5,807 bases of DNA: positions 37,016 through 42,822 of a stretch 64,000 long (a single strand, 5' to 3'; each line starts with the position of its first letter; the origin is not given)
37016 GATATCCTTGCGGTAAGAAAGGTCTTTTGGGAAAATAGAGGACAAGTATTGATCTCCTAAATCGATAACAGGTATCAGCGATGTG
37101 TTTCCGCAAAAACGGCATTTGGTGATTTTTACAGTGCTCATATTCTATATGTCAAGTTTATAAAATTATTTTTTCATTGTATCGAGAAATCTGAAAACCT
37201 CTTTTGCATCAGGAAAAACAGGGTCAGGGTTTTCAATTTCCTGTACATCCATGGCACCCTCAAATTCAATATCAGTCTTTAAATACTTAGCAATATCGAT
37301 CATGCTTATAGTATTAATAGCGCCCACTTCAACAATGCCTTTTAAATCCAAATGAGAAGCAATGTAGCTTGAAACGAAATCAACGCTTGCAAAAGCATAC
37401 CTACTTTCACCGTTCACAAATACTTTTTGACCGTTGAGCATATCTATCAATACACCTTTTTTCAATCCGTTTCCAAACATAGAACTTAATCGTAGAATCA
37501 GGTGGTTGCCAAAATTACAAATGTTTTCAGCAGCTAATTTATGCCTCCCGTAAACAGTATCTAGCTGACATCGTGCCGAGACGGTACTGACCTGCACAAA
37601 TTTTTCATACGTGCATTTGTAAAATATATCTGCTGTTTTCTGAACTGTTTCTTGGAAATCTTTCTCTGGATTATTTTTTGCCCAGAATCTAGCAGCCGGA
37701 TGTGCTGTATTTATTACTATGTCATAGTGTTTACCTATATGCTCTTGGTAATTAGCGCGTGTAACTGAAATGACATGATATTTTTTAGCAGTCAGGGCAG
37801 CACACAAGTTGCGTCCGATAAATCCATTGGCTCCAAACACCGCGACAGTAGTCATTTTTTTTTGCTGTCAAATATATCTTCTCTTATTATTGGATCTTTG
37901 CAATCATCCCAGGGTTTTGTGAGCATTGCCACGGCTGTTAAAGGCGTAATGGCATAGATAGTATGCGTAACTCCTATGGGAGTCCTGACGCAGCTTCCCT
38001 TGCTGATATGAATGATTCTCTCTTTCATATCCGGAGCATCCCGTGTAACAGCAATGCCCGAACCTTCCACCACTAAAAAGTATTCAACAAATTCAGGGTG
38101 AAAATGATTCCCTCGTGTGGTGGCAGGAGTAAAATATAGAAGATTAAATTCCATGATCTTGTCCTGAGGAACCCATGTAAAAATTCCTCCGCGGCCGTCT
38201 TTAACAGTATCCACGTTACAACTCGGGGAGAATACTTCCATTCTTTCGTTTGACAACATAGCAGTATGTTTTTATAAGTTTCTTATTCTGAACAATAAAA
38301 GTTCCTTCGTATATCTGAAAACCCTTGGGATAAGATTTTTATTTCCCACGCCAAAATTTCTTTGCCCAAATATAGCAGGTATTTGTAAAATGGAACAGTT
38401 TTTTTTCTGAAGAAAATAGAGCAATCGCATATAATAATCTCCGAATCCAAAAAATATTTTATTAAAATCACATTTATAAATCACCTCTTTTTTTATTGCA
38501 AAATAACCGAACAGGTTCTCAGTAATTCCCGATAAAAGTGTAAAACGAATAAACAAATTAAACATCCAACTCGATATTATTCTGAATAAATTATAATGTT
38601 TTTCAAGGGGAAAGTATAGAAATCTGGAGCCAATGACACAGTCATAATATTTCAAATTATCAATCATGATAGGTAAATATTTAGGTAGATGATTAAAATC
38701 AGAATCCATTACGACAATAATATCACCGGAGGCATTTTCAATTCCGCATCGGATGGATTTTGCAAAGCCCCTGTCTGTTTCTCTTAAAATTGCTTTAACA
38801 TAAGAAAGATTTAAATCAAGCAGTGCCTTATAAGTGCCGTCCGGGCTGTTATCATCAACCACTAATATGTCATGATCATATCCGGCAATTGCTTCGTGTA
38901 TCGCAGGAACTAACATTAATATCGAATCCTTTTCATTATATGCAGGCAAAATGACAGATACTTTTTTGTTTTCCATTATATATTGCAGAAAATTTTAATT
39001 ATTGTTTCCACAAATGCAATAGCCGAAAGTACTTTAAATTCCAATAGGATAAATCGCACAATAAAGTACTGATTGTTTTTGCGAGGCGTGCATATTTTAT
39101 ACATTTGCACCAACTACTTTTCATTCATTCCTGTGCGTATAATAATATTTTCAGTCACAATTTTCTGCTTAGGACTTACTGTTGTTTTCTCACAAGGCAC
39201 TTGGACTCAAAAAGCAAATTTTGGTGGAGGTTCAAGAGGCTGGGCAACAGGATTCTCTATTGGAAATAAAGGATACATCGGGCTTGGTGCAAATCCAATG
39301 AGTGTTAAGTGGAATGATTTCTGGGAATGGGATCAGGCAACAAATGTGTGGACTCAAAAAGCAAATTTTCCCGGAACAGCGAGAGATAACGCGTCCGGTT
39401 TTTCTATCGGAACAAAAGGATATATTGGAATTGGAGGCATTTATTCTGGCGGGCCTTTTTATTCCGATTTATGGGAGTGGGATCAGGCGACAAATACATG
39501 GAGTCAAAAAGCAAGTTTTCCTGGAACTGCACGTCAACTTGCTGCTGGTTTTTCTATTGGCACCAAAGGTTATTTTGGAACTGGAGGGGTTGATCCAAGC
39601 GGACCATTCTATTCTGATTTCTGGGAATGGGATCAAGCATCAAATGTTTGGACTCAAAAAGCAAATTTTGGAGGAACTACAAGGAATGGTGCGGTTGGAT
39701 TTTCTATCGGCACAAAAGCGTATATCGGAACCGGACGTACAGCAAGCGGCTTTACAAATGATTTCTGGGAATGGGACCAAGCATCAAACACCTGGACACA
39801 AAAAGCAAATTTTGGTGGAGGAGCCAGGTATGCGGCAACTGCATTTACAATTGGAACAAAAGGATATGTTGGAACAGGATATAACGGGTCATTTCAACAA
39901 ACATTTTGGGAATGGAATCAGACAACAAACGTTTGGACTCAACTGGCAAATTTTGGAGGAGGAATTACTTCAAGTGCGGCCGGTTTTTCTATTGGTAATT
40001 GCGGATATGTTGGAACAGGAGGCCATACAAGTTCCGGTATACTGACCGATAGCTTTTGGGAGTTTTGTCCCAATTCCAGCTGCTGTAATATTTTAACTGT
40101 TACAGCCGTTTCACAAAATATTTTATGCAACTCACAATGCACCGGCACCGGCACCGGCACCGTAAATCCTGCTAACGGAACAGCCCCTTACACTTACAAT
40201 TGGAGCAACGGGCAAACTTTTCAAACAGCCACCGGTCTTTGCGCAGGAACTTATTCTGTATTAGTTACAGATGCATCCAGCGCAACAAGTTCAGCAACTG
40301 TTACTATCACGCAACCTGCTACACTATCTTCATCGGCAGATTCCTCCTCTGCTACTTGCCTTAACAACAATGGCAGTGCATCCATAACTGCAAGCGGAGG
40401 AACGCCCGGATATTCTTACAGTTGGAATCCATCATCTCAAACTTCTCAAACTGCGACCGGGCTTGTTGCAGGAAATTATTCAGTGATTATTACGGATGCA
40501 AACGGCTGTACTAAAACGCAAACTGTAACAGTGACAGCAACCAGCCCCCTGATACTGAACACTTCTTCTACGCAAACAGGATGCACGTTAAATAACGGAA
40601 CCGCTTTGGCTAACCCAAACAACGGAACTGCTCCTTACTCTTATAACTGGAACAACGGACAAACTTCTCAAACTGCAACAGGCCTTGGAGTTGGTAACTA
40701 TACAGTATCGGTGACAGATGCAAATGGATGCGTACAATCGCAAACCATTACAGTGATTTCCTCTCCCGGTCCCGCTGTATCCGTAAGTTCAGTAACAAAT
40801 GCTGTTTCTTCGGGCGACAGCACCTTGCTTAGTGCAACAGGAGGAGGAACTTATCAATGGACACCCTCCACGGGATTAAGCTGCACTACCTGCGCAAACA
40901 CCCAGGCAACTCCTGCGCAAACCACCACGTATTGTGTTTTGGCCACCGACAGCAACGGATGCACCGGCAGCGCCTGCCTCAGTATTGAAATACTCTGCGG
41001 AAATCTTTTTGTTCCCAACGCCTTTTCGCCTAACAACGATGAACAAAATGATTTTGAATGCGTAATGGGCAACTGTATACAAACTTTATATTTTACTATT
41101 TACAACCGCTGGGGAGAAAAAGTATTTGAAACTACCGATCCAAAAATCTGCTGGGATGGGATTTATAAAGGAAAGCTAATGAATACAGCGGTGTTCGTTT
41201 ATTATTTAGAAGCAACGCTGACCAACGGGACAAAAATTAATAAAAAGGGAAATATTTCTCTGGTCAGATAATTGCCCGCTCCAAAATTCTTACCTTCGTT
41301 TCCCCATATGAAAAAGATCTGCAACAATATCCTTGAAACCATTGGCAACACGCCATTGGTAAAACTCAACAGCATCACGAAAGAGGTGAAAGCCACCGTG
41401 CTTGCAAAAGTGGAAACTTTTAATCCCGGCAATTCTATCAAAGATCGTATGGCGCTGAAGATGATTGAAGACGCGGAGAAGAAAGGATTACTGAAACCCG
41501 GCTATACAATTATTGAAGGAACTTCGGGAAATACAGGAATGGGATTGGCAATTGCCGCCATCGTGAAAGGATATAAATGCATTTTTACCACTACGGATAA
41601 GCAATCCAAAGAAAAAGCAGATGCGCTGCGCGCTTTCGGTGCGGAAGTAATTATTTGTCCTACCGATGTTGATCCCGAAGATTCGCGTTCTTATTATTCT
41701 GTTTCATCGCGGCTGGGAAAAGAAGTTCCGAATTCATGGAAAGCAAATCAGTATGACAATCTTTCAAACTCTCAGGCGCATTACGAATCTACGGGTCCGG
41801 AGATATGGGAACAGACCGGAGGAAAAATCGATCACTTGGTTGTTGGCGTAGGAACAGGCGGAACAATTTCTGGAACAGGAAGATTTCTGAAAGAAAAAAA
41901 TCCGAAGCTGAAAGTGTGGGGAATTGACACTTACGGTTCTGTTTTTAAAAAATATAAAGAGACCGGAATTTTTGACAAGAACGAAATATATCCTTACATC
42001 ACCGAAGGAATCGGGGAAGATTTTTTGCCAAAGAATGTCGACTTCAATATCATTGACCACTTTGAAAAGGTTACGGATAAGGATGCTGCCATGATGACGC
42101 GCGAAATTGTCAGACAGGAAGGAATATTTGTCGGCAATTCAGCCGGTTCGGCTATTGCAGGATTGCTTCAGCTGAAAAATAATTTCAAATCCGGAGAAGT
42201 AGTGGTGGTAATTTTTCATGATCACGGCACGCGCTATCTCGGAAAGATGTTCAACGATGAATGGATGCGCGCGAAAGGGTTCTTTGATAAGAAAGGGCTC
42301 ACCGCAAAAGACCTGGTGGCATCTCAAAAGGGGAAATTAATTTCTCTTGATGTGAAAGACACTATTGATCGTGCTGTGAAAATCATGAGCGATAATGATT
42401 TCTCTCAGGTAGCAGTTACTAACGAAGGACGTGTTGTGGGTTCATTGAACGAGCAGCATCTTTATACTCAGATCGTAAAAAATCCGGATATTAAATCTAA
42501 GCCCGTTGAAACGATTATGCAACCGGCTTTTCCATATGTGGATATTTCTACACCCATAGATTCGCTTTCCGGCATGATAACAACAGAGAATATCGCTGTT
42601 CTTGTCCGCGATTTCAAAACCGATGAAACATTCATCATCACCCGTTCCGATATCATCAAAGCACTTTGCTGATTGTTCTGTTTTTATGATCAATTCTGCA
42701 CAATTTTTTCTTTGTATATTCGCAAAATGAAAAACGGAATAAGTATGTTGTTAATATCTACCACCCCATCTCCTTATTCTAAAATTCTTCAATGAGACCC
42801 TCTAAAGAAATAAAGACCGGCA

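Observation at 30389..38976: Ten-gene Arn-like operon for a heavily tailored amino sugar, with no characterised counterpart I can name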

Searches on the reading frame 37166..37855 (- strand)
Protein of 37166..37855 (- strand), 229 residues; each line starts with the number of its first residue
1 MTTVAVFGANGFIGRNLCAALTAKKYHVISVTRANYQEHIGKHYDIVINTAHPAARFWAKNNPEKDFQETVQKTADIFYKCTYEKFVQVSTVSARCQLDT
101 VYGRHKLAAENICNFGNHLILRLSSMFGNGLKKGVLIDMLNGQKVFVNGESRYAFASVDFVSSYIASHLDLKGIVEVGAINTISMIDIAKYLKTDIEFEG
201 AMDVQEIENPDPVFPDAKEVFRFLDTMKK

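Call 5: search_protein_families(library=pfam, proteins=[window:37166-37855:-], max_evalue=0.01)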
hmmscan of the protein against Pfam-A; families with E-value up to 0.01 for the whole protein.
window:37166-37855:- (229 aa): 4 families
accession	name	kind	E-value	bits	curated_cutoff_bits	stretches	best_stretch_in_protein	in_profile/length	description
PF01370.27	Epimerase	-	1.2e-11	44.9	20.9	1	5-134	2-184/240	NAD dependent epimerase/dehydratase family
PF04321.23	RmlD_sub_bind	-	1.2e-06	28.3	27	1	4-141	3-165/287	RmlD substrate binding domain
PF16363.11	GDP_Man_Dehyd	-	0.0015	18.5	27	1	6-44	2-40/332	GDP-mannose 4,6 dehydratase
PF05368.20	NmrA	-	0.0028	17.8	27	1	3-35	4-36/298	NmrA-like family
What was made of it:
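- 37166..37855 (-): Short extended-SDR, 229 aa, like the N-terminal domain of CapF. Predicted NAD(P)H-dependent keto-sugar reductase. PF01370 and RmlD_sub_bind (call 5).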

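Call 6: search_protein_families(library=ncbifam, proteins=[window:37166-37855:-], max_evalue=0.01)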
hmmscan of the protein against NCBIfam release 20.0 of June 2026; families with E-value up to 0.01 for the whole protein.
window:37166-37855:- (229 aa): 7 families
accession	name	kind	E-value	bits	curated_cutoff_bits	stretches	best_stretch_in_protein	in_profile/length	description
TIGR01777.1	yfcH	hypoth_equivalog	5.7e-06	26.1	207.35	1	4-44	1-41/292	TIGR01777 family oxidoreductase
NF047837.1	UDPAcbARedWbcJ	equivalog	2e-05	23.7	500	1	4-112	3-113/372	UDP-2-acetamido-2,6-beta-L-arabino-hexul-4-ose reductase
TIGR01214.1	rmlD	equivalog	6.4e-05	22.2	224.05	0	3-36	1-34/285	dTDP-4-dehydrorhamnose reductase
NF050030.1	thlkprotThyD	equivalog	0.00016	20.9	400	0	4-36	3-35/305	thylakoid membrane protein ThyD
NF042422.1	oxyalk_red_OleD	equivalog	0.00044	19.7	580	1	4-38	3-37/329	2-alkyl-3-oxoalkanoate reductase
NF042423.1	oxyalk_red_Shew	equivalog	0.00061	18.9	580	1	3-38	10-45/331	2-alkyl-3-oxoalkanoate reductase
TIGR02197.1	heptose_epim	equivalog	0.00095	18.4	274.6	0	5-32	2-29/316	ADP-glyceromanno-heptose 6-epimerase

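Call 78: search_solved_structures(query=window:37166-37855:-, max_evalue=0.01)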
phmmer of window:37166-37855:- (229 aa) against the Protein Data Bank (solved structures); distinct sequences matched with E-value up to 0.01: 1.
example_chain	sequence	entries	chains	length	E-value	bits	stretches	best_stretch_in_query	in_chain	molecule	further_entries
2zkl_A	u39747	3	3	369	0.0087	19.3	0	4-132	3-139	Capsular polysaccharide synthesis enzyme Cap5F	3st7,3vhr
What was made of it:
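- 37166..37855 (-): The only PDB sequence hit is Cap5F residues 3-139, E 0.009 (call 78).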

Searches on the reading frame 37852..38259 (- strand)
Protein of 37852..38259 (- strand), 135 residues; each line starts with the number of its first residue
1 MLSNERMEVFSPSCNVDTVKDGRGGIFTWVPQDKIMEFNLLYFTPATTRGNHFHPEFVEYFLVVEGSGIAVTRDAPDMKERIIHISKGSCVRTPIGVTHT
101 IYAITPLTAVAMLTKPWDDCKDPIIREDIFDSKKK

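Call 5: search_protein_families(library=pfam, proteins=[window:37852-38259:-], max_evalue=0.01)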
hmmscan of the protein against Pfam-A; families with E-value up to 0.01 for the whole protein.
window:37852-38259:- (135 aa): 3 families
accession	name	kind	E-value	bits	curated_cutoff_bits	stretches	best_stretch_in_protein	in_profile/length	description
PF14667.12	Polysacc_synt_C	-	1.5e-10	41.6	28.7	1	20-113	2-97/111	Polysaccharide biosynthesis C-terminal domain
PF07883.17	Cupin_2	-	7.7e-06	26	27.2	1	43-107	5-62/70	Cupin domain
PF00190.28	Cupin_1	-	2.3e-05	24.5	22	1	42-113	39-113/151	Cupin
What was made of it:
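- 37852..38259 (-): Cupin, 135 aa, like the C-terminal domain of CapF/WbcJ. Predicted keto-sugar epimerase. PF14667 E 1.5e-10 and Cupin_2 (call 5).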

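Call 6: search_protein_families(library=ncbifam, proteins=[window:37852-38259:-], max_evalue=0.01)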
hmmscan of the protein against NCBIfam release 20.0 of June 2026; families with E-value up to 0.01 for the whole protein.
window:37852-38259:- (135 aa): 2 families
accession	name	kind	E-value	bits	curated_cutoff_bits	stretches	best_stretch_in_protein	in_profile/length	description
NF047837.1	UDPAcbARedWbcJ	equivalog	0.00052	19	500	1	15-113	250-350/372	UDP-2-acetamido-2,6-beta-L-arabino-hexul-4-ose reductase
TIGR04366.1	cupin_WbuC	subfamily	0.0059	16.5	42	1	42-109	40-110/132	WbuC family cupin fold metalloprotein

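Call 54: search_solved_structures(query=window:37852-38259:-, max_evalue=1)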
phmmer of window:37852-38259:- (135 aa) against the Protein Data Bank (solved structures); distinct sequences matched with E-value up to 1: 3.
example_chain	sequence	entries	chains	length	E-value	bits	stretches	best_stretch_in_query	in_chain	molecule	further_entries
2vqa_A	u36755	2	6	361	9.6e-07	31.7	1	33-113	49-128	SLL1358 PROTEIN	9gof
4yrd_A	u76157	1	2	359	5e-05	26.2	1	22-107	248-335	Capsular polysaccharide synthesis enzyme Cap5F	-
2zkl_A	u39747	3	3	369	5.2e-05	26.1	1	22-107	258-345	Capsular polysaccharide synthesis enzyme Cap5F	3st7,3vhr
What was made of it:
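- CapF-like split shown (calls 54, 78).
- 37852..38259 (-): PDB Cap5F residues 248-345, E 5e-5 (call 54).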

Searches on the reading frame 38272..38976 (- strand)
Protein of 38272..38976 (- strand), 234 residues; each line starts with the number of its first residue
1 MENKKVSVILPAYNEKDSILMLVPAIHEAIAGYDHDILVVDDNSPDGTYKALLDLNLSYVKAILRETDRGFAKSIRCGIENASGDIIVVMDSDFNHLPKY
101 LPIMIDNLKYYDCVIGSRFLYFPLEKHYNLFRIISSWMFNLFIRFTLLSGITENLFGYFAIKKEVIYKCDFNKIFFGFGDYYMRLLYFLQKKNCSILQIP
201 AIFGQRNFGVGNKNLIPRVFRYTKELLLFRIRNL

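Call 5: search_protein_families(library=pfam, proteins=[window:38272-38976:-], max_evalue=0.01)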
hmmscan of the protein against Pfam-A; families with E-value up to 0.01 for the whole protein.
window:38272-38976:- (234 aa): 2 families
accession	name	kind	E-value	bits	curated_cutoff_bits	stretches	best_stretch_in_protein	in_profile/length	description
PF00535.33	Glycos_transf_2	-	1.4e-26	93.8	23.3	1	7-167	1-165/168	Glycosyl transferase family 2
PF13641.12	Glyco_tranf_2_3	-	0.00058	20.4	27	1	6-103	3-106/230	Glycosyltransferase like family 2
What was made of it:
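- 38272..38976 (-): GT2, 234 aa, no TM segment. Predicted polyprenyl-phosphate glycosyltransferase of the DPM1/Ppm1/DPMS type. First gene of the operon. PF00535, E 1e-26 (call 5).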

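Call 6: search_protein_families(library=ncbifam, proteins=[window:38272-38976:-], max_evalue=0.01)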
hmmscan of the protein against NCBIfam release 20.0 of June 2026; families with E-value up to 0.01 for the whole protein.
window:38272-38976:- (234 aa): 20 families
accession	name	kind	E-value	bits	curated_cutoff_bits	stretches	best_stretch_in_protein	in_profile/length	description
NF007986.1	PRK10714.1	equivalog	9.7e-14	51.1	529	1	4-146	6-149/316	undecaprenyl-phosphate 4-deoxy-4-formamido-L-arabinose transferase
TIGR04182.1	glyco_TIGR04182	equivalog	1.3e-13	51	325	1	5-178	1-168/293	S-layer glycoprotein N-glycosyltransferase AglJ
NF047588.1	GlcsyltransPgfSStrep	equivalog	1.2e-11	44.4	500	1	5-118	2-121/308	glycosyltransferase PgfS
NF041875.1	EPS_EpsD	equivalog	7.4e-11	42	370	1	6-101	1-97/325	exopolysaccharide biosynthesis glycosyltransferase EpsD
NF010496.0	PRK13915.1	equivalog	1.2e-09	37.6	262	1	3-107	30-141/307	glucosyl-3-phosphoglycerate synthase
TIGR04283.1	glyco_like_mftF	equivalog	2.5e-09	37.1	182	1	6-140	1-126/221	TIGR04283 family arsenosugar biosynthesis glycosyltransferase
TIGR03965.1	mycofact_glyco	equivalog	3.6e-09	36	280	1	3-108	73-179/467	mycofactocin biosynthesis glycosyltransferase MftF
TIGR03937.1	PgaC_IcaA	equivalog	5.5e-09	35.5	422.3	1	3-107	44-149/407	poly-beta-1,6-N-acetyl-D-glucosamine synthase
NF047683.1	TeichurnBiosyTuaG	equivalog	1.3e-06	28.3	400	1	3-102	5-105/252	teichuronic acid biosynthesis protein TuaG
NF058614.1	PPMAGASynPpgS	equivalog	1.8e-06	27.6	370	1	6-121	2-116/226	polyprenyl-phospho-N-acetylgalactosaminyl synthase PpgS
NF038302.1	EPS_HpsE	equivalog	5.1e-06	25.7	300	1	6-94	3-97/307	hormogonium polysaccharide biosynthesis glycosyltransferase HpsE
TIGR03111.1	glyc2_xrt_Gpos1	hypoth_equivalog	1.5e-05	24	363.95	1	5-94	50-142/439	TIGR03111 family XrtG-associated glycosyltransferase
NF053739.1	GlytfEpsEBac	equivalog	1.7e-05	23.9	450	1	5-122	2-123/265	glycosyltransferase EpsE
NF050050.1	ProtGlycPglI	equivalog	5.4e-05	22.7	500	1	5-117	3-118/306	GalNAc(5)-diNAcBac-PP-undecaprenol beta-1,3-glucosyltransferase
NF007482.0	PRK10073.1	equivalog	0.0001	21.5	423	1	3-100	5-102/334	glycosyltransferase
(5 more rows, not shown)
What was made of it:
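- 38272..38976 (-): NCBIfam hits ArnC, AglJ, PgfS and PpgS are all below cut-off (call 6).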

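Call 53: search_solved_structures(query=window:38272-38976:-, max_evalue=0.001)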
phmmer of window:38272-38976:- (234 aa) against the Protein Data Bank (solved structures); distinct sequences matched with E-value up to 0.001: 22.
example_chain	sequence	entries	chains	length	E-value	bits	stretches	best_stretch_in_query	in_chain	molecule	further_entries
5mlz_A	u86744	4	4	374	3.1e-30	109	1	3-225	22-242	Dolichol monophosphate mannose synthase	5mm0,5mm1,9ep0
9hwj_A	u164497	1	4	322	9.5e-12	48.5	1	4-117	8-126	Undecaprenyl-phosphate 4-deoxy-4-formamido-L-arabinose transferase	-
9bhc_C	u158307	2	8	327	9.5e-11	45.2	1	4-146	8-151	Undecaprenyl-phosphate 4-deoxy-4-formamido-L-arabinose transferase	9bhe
8vxh_A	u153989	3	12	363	1.2e-10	44.9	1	4-146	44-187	Undecaprenyl-phosphate 4-deoxy-4-formamido-L-arabinose transferase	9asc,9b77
5eke_A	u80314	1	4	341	1.5e-08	38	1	5-118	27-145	Uncharacterized glycosyltransferase sll0501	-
5ekp_C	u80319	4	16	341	1.6e-08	37.9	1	5-118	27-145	Uncharacterized glycosyltransferase sll0501 | Glycosyltransferase sll0501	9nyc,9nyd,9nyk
9nye_A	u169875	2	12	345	1.6e-08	37.9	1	5-118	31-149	Glycosyltransferase sll0501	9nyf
6p61_A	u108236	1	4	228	1.6e-07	34.7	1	5-112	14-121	Glycosyltransferase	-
2z87_A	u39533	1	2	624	1.2e-06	31.8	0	6-129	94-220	Chondroitin synthase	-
2z86_A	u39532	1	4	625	1.2e-06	31.8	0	6-129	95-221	Chondroitin synthase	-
9omm_A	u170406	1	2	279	3e-06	30.5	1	6-109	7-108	Glycosyltransferase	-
9omh_A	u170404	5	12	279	3e-06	30.5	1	6-109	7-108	Glycosyltransferase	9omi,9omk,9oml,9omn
9omj_A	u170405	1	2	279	3.2e-06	30.4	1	6-109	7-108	Glycosyltransferase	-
3bcv_A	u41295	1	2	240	3.5e-05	27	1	5-100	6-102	Putative glycosyltransferase protein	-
4y6n_A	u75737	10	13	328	9.3e-05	25.6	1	4-108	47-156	Glucosyl-3-phosphoglycerate synthase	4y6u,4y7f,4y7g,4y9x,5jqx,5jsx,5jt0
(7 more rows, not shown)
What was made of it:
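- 38272..38976 (-): Best PDB hit is Pyrococcus Dol-P-Man synthase 5mlz, E 3e-30 over residues 3-225, followed by ArnC and GtrB (call 53).
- Closest to Dol-P-Man synthase, ArnC and GtrB, all polyprenyl-phosphate glycosyltransferases (calls 6, 53). DPMS-like GT2 (call 53). The best sequence matches of the GT2 are all polyprenyl-monophosphate sugar synthases: DPMS 3e-30, ArnC and GtrB (call 53).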

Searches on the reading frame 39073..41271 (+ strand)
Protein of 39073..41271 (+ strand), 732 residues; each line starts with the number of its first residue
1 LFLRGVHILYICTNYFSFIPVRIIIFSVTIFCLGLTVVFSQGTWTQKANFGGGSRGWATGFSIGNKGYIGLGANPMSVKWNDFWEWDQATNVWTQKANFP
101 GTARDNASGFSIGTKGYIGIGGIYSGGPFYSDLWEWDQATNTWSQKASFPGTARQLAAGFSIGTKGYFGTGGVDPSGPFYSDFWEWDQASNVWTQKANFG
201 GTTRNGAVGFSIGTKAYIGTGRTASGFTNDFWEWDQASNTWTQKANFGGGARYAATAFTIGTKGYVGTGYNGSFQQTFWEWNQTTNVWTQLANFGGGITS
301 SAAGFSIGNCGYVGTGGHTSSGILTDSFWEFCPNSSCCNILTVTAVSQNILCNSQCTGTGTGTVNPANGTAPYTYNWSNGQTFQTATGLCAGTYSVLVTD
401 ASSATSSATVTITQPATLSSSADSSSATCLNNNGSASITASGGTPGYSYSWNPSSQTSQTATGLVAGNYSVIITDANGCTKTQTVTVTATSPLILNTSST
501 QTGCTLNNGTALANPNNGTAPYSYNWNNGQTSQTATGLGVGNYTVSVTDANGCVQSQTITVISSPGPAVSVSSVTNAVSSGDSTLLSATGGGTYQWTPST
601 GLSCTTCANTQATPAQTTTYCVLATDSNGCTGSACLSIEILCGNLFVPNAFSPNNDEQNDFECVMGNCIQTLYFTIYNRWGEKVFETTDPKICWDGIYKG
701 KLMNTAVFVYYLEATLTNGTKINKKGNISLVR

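Call 9: search_protein_families(library=pfam, proteins=[window:39073-41271:+], max_evalue=0.001)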
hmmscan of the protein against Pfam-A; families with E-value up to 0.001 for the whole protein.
window:39073-41271:+ (732 aa): 9 families
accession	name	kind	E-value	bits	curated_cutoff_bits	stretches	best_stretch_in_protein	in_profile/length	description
PF13573.12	SprB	-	5.2e-15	55.2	28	1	422-454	2-35/37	SprB repeat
PF24681.1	Kelch_KLHDC2_KLHL20_DRC7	-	1.1e-14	54.7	50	2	171-304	69-206/221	KLHDC2/KLHL20/DRC7 Kelch-repeats domain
PF13585.12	CHU_C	-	1.1e-13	51.5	27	1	646-729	2-85/86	CHU_C Type IX secretion signal domain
PF13415.12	Kelch_3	-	3.7e-13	49.7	22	0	121-160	8-46/48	Galactose oxidase, central domain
PF01344.31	Kelch_1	-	7.1e-08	32.3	20.1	0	120-149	17-45/46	Kelch motif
PF23585.1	DUF7137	-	7.1e-07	29.4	27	0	427-483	47-105/137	Domain of unknown function (DUF7137)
PF17963.7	Big_9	-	2.2e-06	28.9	23.6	0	341-413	35-89/89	Bacterial Ig domain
PF13418.12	Kelch_4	-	3e-05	24.3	21.6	1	103-145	1-43/49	Galactose oxidase, central domain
PF07646.21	Kelch_2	-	6.1e-05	23.2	21.3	0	120-145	17-43/48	Kelch motif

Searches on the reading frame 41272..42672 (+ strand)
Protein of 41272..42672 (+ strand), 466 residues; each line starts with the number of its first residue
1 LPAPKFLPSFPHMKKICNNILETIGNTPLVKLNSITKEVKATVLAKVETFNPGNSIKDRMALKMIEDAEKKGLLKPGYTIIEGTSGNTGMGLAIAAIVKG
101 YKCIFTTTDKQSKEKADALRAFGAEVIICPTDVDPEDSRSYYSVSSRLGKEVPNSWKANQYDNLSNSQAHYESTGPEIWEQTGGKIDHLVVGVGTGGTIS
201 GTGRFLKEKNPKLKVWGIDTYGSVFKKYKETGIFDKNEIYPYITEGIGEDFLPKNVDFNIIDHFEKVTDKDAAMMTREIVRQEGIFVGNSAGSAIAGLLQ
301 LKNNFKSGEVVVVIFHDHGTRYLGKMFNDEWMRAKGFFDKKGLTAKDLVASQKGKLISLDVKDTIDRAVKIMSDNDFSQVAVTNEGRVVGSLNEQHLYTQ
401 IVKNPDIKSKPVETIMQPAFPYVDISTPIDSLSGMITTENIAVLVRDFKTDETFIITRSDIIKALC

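Call 9: search_protein_families(library=pfam, proteins=[window:41272-42672:+], max_evalue=0.001)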
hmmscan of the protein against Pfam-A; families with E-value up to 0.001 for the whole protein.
window:41272-42672:+ (466 aa): 2 families
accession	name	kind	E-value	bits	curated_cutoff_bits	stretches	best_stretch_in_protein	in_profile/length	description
PF00291.31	PALP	-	9.1e-76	255.4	35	1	21-316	2-294/295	Pyridoxal-phosphate dependent enzyme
PF00571.33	CBS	-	1.3e-07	32.2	24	1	355-398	8-52/57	CBS domain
